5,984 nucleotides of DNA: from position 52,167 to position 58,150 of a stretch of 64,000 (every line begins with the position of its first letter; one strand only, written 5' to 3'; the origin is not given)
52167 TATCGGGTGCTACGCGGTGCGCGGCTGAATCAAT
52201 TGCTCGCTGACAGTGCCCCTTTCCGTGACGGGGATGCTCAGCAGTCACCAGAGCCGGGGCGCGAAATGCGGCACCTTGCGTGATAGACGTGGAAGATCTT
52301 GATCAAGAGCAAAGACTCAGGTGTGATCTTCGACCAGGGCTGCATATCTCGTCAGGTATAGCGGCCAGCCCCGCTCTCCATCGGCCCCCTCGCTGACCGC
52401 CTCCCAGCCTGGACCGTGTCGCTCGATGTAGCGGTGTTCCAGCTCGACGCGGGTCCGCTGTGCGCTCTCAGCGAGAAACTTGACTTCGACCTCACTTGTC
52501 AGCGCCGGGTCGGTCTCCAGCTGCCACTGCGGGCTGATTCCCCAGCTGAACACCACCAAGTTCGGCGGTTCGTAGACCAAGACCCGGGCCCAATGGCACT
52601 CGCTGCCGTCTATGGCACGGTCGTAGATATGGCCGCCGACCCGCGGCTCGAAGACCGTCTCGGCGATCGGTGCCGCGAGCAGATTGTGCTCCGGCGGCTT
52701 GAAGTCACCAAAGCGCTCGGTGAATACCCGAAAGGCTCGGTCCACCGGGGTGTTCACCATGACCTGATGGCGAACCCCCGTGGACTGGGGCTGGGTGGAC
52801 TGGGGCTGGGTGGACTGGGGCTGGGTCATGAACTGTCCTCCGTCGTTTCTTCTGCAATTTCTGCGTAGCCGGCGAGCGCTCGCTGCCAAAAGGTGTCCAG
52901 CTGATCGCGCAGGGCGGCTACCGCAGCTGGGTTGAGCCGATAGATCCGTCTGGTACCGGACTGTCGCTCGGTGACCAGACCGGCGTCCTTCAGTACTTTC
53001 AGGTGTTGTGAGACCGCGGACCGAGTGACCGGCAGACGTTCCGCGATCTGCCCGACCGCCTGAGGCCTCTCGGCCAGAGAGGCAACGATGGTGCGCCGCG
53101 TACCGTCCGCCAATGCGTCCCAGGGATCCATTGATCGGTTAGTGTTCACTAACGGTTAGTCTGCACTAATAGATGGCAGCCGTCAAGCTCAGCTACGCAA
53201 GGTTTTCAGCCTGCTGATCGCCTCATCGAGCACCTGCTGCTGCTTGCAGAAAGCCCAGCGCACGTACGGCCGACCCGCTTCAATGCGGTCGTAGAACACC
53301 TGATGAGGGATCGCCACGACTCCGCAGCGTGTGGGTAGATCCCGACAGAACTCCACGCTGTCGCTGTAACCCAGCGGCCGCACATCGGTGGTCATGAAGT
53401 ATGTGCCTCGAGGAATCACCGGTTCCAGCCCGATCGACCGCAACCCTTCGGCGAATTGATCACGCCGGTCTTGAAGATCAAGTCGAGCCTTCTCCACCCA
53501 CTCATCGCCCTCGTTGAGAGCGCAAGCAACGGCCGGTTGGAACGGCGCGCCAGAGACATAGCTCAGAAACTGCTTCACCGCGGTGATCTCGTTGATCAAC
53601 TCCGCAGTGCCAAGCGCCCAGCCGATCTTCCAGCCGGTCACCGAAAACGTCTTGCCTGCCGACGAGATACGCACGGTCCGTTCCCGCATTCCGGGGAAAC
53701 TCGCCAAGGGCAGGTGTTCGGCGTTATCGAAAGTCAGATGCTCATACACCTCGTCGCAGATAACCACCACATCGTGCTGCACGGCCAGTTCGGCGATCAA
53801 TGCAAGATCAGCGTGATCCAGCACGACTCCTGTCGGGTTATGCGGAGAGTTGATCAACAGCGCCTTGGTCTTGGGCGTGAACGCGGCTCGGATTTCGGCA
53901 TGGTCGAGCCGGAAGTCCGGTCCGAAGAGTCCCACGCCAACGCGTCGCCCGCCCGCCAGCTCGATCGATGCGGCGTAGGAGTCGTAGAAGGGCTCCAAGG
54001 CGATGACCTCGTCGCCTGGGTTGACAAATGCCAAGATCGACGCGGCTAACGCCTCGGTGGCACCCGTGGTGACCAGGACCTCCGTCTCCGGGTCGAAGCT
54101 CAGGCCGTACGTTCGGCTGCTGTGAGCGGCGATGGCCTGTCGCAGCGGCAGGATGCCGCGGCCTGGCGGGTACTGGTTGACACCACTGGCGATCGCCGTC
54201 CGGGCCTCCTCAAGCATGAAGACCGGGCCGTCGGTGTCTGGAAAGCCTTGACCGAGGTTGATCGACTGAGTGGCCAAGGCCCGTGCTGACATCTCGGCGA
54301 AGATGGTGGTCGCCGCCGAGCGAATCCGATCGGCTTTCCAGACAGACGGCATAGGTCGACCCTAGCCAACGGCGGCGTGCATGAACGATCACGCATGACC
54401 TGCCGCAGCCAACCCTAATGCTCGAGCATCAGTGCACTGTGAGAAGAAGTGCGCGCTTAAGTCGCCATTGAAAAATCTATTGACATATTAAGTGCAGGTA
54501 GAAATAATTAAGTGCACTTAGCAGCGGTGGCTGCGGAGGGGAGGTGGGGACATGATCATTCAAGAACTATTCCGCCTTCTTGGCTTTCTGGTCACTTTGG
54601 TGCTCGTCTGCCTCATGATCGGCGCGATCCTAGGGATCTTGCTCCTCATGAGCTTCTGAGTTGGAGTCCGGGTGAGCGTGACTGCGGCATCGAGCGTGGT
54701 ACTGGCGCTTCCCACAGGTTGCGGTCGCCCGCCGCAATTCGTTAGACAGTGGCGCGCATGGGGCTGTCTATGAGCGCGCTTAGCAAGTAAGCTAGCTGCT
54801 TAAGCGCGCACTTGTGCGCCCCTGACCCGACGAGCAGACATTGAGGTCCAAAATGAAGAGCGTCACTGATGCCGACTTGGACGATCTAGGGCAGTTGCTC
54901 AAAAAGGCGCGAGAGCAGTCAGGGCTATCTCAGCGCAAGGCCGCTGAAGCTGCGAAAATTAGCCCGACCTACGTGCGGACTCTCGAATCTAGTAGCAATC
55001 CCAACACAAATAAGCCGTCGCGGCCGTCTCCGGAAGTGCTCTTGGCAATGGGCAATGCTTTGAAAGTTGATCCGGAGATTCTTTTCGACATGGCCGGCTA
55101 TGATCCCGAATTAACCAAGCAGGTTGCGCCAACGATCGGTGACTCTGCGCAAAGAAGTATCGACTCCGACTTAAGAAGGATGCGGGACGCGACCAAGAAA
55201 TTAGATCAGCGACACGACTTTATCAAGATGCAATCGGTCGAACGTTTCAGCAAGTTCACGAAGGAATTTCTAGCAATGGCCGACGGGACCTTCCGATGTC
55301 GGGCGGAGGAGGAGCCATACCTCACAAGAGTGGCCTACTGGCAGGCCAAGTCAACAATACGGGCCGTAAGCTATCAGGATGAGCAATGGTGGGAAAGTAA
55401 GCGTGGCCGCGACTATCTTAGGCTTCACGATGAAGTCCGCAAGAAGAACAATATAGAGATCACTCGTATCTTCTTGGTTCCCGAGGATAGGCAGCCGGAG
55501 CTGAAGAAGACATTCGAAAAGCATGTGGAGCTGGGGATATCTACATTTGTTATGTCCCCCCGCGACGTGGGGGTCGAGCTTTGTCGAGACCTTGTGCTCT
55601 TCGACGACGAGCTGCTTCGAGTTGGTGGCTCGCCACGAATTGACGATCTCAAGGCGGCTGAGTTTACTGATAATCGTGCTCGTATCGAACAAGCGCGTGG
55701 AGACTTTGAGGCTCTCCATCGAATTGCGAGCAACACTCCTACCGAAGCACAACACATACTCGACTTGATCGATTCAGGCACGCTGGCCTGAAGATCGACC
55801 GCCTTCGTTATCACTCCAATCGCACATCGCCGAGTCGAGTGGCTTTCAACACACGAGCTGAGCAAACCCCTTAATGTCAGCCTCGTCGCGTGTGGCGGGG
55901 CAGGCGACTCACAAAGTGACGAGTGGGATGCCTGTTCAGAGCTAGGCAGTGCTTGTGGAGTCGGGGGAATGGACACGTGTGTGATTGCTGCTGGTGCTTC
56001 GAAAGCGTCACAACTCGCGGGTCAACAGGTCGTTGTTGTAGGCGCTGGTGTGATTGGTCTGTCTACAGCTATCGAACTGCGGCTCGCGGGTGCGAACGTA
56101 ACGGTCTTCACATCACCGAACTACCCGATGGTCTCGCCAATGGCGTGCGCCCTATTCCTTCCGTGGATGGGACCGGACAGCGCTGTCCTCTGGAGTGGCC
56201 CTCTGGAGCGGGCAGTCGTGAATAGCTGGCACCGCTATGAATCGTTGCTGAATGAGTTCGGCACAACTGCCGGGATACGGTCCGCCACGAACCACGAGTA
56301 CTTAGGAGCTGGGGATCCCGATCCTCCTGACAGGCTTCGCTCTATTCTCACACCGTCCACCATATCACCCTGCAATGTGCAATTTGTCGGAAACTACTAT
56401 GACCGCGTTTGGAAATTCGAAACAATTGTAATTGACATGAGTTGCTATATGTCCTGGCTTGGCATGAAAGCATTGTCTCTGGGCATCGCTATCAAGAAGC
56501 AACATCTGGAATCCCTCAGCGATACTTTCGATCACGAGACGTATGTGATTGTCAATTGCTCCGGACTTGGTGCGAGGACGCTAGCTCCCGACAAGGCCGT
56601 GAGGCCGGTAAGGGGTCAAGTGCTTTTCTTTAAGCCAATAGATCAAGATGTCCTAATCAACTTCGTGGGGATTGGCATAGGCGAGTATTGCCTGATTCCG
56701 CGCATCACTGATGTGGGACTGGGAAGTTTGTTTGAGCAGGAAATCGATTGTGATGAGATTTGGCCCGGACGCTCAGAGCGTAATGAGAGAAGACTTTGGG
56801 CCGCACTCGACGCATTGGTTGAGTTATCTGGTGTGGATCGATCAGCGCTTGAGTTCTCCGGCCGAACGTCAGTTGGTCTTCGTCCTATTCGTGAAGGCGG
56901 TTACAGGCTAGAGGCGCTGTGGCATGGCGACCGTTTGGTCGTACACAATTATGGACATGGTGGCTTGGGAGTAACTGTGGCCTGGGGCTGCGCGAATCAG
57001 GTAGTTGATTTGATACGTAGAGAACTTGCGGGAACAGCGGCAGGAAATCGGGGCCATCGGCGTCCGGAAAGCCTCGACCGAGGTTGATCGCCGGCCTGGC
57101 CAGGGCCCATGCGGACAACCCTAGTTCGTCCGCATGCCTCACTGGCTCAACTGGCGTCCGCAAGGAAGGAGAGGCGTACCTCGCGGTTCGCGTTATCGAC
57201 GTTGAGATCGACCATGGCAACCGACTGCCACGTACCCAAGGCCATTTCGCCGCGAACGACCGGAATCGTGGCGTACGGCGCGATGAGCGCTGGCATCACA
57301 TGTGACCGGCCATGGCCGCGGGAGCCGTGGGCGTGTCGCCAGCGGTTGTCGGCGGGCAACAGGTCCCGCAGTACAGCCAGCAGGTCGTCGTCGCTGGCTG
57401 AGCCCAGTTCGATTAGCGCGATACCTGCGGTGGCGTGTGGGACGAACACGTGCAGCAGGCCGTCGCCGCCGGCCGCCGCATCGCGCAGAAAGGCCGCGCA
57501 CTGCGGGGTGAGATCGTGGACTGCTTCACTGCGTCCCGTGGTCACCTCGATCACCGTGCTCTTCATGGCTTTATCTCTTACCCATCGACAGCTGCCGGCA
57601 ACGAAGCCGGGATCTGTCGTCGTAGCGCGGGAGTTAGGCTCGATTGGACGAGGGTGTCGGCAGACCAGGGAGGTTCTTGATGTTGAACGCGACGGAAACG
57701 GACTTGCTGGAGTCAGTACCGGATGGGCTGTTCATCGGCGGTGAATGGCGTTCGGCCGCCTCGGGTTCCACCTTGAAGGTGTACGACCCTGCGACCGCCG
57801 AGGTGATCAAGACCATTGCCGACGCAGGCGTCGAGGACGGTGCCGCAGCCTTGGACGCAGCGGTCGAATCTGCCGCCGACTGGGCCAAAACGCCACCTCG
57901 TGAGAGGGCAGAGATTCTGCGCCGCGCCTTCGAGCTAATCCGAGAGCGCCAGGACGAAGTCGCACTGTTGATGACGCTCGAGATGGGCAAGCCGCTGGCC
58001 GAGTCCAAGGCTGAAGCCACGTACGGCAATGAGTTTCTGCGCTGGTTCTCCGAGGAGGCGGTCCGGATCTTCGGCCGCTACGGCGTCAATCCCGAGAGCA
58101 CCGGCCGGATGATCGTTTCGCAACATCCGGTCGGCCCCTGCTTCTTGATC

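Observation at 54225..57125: AT-shifted 2.7-kb islet bracketed by an intact aminotransferase gene and a decayed copy of that gene's own 5' end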

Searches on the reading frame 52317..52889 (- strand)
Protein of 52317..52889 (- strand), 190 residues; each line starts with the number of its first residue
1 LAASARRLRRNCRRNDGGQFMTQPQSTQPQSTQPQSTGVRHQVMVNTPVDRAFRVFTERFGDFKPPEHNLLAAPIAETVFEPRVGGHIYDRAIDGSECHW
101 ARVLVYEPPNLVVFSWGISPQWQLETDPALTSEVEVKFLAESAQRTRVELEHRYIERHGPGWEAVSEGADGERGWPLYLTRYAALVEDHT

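Call 7: search_protein_families(library=pfam, proteins=[window:52317-52889:-], max_evalue=0.01)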
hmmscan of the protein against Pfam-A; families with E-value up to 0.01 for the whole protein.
window:52317-52889:- (190 aa): 1 family
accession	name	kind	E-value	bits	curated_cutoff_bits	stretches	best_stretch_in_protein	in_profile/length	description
PF08327.17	AHSA1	-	3.5e-07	30.9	22.1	1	46-186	1-124/125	Activator of Hsp90 ATPase homolog 1-like protein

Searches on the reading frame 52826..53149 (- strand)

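Call 7: search_protein_families(library=pfam, proteins=[window:52826-53149:-], max_evalue=0.01)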
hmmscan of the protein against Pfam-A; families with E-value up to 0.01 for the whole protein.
window:52826-53149:- (107 aa): 21 families
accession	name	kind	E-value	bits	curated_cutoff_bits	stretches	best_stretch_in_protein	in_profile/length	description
PF01022.26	HTH_5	-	9.5e-16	57.9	22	1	15-60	1-46/47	Bacterial regulatory protein, arsR family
PF12840.13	HTH_20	-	3e-13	49.9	27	1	13-62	1-51/51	Helix-turn-helix domain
PF12802.13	MarR_2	-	1.2e-08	35.4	27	1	24-68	13-60/61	MarR family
PF24033.1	DUF7342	-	8.8e-07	29.5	31.6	1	22-77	10-65/150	Family of unknown function (DUF7342)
PF01978.25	TrmB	-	8e-06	26.1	25.6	1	25-73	18-65/68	Sugar-specific transcriptional regulator TrmB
PF13545.12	HTH_Crp_2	-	1e-05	25.8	27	1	34-78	27-68/70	Crp-like helix-turn-helix domain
PF09339.16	HTH_IclR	-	1e-05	25.6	22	1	21-61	8-50/52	IclR helix-turn-helix domain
PF08279.18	HTH_11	-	3.6e-05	24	25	1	19-60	3-48/55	HTH domain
PF25213.1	HVO_A0261_N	-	8.3e-05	22.8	35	1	17-64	12-59/86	HVO_A0261 N-terminal domain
PF13412.12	HTH_24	-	0.00019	21.4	21.9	1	33-60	21-48/48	Winged helix-turn-helix DNA-binding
PF01047.28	MarR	-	0.00027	21.2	24.6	1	29-64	17-52/59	MarR family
PF24270.1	HTH_Cmi2_C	-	0.00032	21.4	27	1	20-64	79-123/125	Cmi2, C-terminal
PF01325.25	Fe_dep_repress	-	0.00045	20.8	26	1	32-60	25-53/60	Iron dependent repressor, N-terminal DNA binding domain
PF02082.26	Rrf2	-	0.0012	19.4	30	1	26-62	19-56/132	Iron-dependent Transcriptional regulator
PF21476.4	PF0610-like_N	-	0.0015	19.2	33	1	17-52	2-37/50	PF0610-like, N-terminal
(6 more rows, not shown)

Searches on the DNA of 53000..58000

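Call 49: search_rna_families(source=window, start=53000, end=58000, threshold=evalue, max_evalue=1)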
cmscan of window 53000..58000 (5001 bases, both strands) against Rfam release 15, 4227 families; matches with E-value up to 1: 0.
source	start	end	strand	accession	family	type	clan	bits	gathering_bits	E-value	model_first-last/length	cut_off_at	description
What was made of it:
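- Tried and rejected: No Rfam hit in 53000-58000 at E <= 1 (call 49).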

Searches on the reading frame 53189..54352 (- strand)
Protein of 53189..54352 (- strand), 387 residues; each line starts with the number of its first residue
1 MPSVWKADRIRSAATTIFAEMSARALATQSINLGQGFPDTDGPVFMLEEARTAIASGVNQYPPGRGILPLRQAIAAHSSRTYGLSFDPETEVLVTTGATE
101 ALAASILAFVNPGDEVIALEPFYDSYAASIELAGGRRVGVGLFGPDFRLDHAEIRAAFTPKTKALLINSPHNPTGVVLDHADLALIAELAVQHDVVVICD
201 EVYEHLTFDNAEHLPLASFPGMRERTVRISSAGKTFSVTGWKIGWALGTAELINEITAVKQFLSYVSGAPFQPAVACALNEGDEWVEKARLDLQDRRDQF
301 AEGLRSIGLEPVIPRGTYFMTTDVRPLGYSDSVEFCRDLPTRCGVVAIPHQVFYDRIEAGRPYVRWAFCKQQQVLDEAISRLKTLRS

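Call 7: search_protein_families(library=pfam, proteins=[window:53189-54352:-], max_evalue=0.01)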
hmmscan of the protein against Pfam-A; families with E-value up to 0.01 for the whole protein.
window:53189-54352:- (387 aa): 4 families
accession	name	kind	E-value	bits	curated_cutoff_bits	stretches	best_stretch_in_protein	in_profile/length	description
PF00155.27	Aminotran_1_2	-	1.9e-62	212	19.7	1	30-382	3-361/361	Aminotransferase class I and II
PF01053.26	Cys_Met_Meta_PP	-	9.3e-10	38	27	1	93-203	71-176/381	Cys/Met metabolism PLP-dependent enzyme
PF01041.23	DegT_DnrJ_EryC1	-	2.1e-07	30.9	19.8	1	91-200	41-145/360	DegT/DnrJ/EryC1/StrS aminotransferase family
PF00266.25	Aminotran_5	-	1.2e-06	28.2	21.5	1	88-202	60-177/371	Aminotransferase class-V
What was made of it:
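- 53189..54352 (-): Intact class I/II aminotransferase (AT) gene, 387 aa. This is the host core gene next to the islet. Pfam Aminotran_1_2 at E 1.9e-62 (call 7).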

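Call 11: find_encoding_contigs(protein=window:53189-54352:-, flank=8000, max_places=10)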
Protein window:53189-54352:- (387 aa): 9 contigs read that carry it; 7 places shown.
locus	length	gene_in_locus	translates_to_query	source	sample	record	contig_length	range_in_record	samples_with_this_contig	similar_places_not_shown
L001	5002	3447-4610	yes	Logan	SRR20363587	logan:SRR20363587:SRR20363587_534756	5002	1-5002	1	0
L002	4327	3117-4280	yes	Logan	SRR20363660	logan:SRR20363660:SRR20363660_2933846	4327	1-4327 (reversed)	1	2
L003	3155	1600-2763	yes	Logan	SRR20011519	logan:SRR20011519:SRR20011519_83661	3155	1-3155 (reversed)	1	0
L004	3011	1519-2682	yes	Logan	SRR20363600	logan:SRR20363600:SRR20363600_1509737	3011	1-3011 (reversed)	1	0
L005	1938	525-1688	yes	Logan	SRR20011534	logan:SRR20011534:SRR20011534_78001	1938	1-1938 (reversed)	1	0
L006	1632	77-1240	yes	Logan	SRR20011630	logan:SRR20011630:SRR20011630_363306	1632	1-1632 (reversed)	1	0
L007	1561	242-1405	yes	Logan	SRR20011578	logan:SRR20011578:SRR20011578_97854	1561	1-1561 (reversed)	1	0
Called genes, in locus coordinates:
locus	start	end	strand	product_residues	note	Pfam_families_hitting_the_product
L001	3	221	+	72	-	?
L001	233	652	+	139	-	PF01894:YjbQ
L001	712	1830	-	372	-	PF07992:Pyr_redox_2 (faint), PF01266:DAO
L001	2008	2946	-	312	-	PF01381:HTH_3, PF13413:HTH_25 (faint), PF13560:HTH_31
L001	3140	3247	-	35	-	-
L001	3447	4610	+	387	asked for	PF00155:Aminotran_1_2, PF00266:Aminotran_5 (weak), PF01041:DegT_DnrJ_EryC1 (weak), PF01053:Cys_Met_Meta_PP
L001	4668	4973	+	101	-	PF12840:HTH_20, PF01022:HTH_5, PF12802:MarR_2, PF13545:HTH_Crp_2 (weak), PF24033:DUF7342 (weak), PF01978:TrmB (weak)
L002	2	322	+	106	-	?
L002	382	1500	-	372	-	PF07992:Pyr_redox_2 (faint), PF01266:DAO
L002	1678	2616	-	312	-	PF01381:HTH_3, PF13413:HTH_25 (faint), PF13560:HTH_31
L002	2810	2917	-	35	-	-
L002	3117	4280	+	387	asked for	PF00155:Aminotran_1_2, PF00266:Aminotran_5 (weak), PF01041:DegT_DnrJ_EryC1 (weak), PF01053:Cys_Met_Meta_PP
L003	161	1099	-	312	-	PF01381:HTH_3, PF13413:HTH_25 (faint), PF13560:HTH_31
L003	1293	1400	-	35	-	-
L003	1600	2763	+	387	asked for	PF00155:Aminotran_1_2, PF00266:Aminotran_5 (weak), PF01041:DegT_DnrJ_EryC1 (weak), PF01053:Cys_Met_Meta_PP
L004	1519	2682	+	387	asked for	PF00155:Aminotran_1_2, PF00266:Aminotran_5 (weak), PF01041:DegT_DnrJ_EryC1 (weak), PF01053:Cys_Met_Meta_PP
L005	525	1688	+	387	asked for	PF00155:Aminotran_1_2, PF00266:Aminotran_5 (weak), PF01041:DegT_DnrJ_EryC1 (weak), PF01053:Cys_Met_Meta_PP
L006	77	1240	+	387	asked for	PF00155:Aminotran_1_2, PF00266:Aminotran_5 (weak), PF01041:DegT_DnrJ_EryC1 (weak), PF01053:Cys_Met_Meta_PP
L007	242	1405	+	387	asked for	PF00155:Aminotran_1_2, PF00266:Aminotran_5 (weak), PF01041:DegT_DnrJ_EryC1 (weak), PF01053:Cys_Met_Meta_PP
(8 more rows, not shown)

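Call 13: find_related_loci(query=window:53189-54352:-, collection=genome_contigs, flank=7000)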
Query window:53189-54352:- (387 aa) in genome_contigs; peptide patterns used: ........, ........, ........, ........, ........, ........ (x = any residue, [..] = any of these).
600 stretches matched a pattern (row limit reached: there are more); 592 encode a relative of the query (tblastn E <= 1e-3); the best 80 are kept; 80 distinct loci.
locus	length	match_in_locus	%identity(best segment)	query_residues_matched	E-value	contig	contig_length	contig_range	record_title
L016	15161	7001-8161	89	1-387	0e+0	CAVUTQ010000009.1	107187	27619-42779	MAG: uncultured Actinomycetota bacterium isolate MFD00962.bin.2.103 genome assembly, contig: contig_163100, whole genome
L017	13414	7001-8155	89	1-385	0e+0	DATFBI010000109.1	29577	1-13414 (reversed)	MAG TPA_asm: Propionibacteriaceae bacterium isolate SMAG_U8524 k141_233725, whole genome shotgun sequence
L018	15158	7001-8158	88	1-386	0e+0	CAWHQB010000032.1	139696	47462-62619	MAG: uncultured Actinomycetota bacterium isolate MFD08497.bin.2.53 genome assembly, contig: contig_4202, whole genome sh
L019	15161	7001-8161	87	1-387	0e+0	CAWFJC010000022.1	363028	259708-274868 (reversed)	MAG: uncultured Actinomycetota bacterium isolate MFD02242.bin.1.124 genome assembly, contig: contig_9856, whole genome s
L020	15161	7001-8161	87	1-387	0e+0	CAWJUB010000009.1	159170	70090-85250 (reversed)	MAG: uncultured Actinomycetota bacterium isolate MFD09018.bin.2.22 genome assembly, contig: contig_20872, whole genome s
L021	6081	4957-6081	89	1-375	0e+0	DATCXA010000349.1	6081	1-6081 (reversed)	MAG TPA_asm: Propionibacteriaceae bacterium isolate SMAG_U7426 k141_768562, whole genome shotgun sequence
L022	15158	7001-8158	87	1-386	0e+0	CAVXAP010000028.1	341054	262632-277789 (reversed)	MAG: uncultured Actinomycetota bacterium isolate MFD05176.bin.1.47 genome assembly, contig: contig_7055, whole genome sh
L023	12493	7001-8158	80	1-386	0e+0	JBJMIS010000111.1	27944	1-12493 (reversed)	MAG: Friedmanniella sp. isolate 12C16O_48h_50_unf_bin_40 k141_1452733, whole genome shotgun sequence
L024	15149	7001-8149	80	3-385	0e+0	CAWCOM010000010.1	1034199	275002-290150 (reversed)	MAG: uncultured Actinomycetota bacterium isolate MFD09368.bin.1.84 genome assembly, contig: contig_6462, whole genome sh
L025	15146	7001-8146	80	1-382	0e+0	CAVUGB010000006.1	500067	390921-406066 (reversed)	MAG: uncultured Actinomycetota bacterium isolate MFD02581.bin.2.62 genome assembly, contig: contig_26280, whole genome s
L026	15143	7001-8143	79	5-385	0e+0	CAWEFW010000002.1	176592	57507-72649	MAG: uncultured Actinomycetota bacterium isolate MFD02840.bin.1.319 genome assembly, contig: contig_11451, whole genome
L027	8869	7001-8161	78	1-387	0e+0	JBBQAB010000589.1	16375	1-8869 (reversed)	MAG: Propionibacteriales bacterium isolate bin.98 bin.98_S5Ck141_393021_length_16375_cov_11.0000, whole genome shotgun s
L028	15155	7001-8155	78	1-385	0e+0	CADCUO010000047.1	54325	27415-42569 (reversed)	MAG: uncultured Propionibacteriaceae bacterium isolate AVDCRST_MAG75 genome assembly, contig: k137_124650, whole genome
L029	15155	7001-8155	79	1-385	0e+0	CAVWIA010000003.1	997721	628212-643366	MAG: uncultured Actinomycetota bacterium isolate MFD00392.bin.2.80 genome assembly, contig: contig_24297, whole genome s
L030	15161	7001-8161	76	1-387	0e+0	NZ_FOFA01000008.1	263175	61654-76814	Microlunatus flavus strain CGMCC 4.6856, whole genome shotgun sequence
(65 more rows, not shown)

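Call 34: search_protein_families(library=ncbifam, proteins=[window:53189-54352:-], max_evalue=0.01)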
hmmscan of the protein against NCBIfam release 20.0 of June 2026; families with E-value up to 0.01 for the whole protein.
window:53189-54352:- (387 aa): 105 families (the best 25 are shown)
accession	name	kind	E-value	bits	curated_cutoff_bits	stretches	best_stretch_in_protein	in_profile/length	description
NF005855.0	PRK07777.1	equivalog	7.6e-181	601.6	553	1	7-386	7-388/391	pyridoxal phosphate-dependent aminotransferase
NF006488.0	PRK08912.1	equivalog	9e-140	466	498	1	11-385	9-383/387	aminotransferase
NF006569.0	PRK09082.1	subfamily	5.7e-116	387.8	420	1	9-384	11-385/386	methionine aminotransferase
NF041364.1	GntC_guanitoxin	equivalog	4.4e-87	292.3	415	1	31-384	1-355/356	guanitoxin biosynthesis PLP-dependent (S)-gamma-hydroxy-L-arginine cyclodehydratase GntC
NF009079.0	PRK12414.1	subfamily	2.4e-84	283.6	481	1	10-384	11-383/384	methionine aminotransferase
NF005816.0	PRK07682.1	equivalog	2e-69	234.1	620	1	28-384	29-381/390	aminotransferase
NF006756.0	PRK09276.1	subfamily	4.8e-67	226.6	507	1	7-385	5-385/387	LL-diaminopimelate aminotransferase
NF041091.1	asp_aminotase_Arch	equivalog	9.6e-67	225.4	550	1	28-384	27-373/376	aspartate aminotransferase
NF004770.0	PRK06108.1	subfamily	1.9e-64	218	422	1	30-384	38-390/396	pyridoxal phosphate-dependent aminotransferase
NF005817.0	PRK07683.1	equivalog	3.3e-64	217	575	1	28-384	28-379/387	aminotransferase A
TIGR03540.1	DapC_direct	equivalog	3.5e-64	217.1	593.25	1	8-384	4-382/383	LL-diaminopimelate aminotransferase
NF005588.0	PRK07309.1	equivalog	1e-61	209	576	1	31-384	33-384/391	pyridoxal phosphate-dependent aminotransferase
NF004975.0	PRK06348.1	equivalog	1.1e-59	202.3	549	1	7-385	7-382/384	pyridoxal phosphate-dependent aminotransferase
NF005601.0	PRK07337.1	equivalog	1.4e-57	195.6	496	1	27-385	34-391/394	pyridoxal phosphate-dependent aminotransferase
NF005977.0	PRK08068.1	subfamily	5.4e-57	193.8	494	1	27-385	31-386/391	transaminase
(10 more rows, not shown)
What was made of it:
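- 53189..54352 (-): NCBIfam PRK07777, 601 bits, above its cut-off (call 34).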
